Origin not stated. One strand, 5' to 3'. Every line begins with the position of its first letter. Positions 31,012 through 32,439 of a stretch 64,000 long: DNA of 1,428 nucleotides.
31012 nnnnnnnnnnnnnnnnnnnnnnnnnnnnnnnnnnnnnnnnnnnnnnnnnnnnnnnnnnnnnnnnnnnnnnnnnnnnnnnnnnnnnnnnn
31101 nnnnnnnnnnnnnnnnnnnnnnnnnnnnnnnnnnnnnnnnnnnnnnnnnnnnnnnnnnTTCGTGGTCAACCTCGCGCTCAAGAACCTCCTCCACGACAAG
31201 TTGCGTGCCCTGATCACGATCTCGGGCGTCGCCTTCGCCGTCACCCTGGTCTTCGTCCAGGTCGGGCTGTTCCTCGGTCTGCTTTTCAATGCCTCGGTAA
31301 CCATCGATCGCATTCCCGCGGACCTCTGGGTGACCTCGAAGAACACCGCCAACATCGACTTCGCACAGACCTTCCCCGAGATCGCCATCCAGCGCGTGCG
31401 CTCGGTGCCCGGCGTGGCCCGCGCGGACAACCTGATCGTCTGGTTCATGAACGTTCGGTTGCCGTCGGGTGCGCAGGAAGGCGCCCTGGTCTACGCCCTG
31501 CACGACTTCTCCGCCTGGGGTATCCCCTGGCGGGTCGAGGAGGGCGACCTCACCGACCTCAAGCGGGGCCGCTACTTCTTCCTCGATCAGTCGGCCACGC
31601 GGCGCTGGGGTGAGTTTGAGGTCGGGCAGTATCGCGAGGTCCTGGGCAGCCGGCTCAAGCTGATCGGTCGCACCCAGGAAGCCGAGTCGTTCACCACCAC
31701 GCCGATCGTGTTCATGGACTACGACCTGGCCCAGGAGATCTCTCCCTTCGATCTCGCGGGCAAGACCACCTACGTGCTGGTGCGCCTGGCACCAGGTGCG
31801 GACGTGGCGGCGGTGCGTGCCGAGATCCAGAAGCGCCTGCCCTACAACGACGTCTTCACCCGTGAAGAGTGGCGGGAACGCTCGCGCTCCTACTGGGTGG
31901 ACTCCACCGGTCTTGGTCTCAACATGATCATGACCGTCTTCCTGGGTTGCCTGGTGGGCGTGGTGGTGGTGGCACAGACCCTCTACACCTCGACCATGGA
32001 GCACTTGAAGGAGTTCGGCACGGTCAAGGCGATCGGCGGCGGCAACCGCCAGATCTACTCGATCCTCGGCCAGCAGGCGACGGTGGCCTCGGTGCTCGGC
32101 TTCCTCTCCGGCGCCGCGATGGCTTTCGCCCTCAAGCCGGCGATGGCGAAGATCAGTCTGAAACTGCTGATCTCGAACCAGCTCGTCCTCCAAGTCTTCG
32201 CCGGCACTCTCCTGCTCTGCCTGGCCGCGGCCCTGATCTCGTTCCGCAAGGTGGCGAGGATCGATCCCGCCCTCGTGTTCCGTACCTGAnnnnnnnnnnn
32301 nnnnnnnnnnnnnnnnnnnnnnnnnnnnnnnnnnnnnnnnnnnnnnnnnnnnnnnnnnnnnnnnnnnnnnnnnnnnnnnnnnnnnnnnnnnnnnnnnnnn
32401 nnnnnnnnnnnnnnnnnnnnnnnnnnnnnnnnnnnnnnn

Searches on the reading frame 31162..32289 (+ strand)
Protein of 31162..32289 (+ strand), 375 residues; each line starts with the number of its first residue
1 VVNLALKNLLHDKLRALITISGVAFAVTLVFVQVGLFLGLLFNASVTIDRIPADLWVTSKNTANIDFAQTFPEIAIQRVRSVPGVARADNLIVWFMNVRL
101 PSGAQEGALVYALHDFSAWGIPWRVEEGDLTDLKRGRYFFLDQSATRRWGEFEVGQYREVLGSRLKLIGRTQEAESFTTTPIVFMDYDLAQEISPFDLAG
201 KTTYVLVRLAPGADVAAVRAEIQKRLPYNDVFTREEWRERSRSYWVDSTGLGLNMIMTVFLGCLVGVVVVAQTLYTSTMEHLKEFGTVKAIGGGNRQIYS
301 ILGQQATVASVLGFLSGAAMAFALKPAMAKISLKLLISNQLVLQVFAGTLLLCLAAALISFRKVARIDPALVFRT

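Call 59: search_protein_families(library=pfam, proteins=[window:31162-32289:+], max_evalue=0.00001)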
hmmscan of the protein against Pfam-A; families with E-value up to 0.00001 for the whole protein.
window:31162-32289:+ (375 aa): 2 families
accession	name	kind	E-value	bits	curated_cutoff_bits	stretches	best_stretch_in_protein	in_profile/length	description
PF12704.14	MacB_PCD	-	1.6e-13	51.9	27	1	17-224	2-206/207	MacB-like periplasmic core domain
PF02687.27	FtsX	-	6.8e-12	45.9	25.5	1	258-369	3-120/120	FtsX-like permease C-terminal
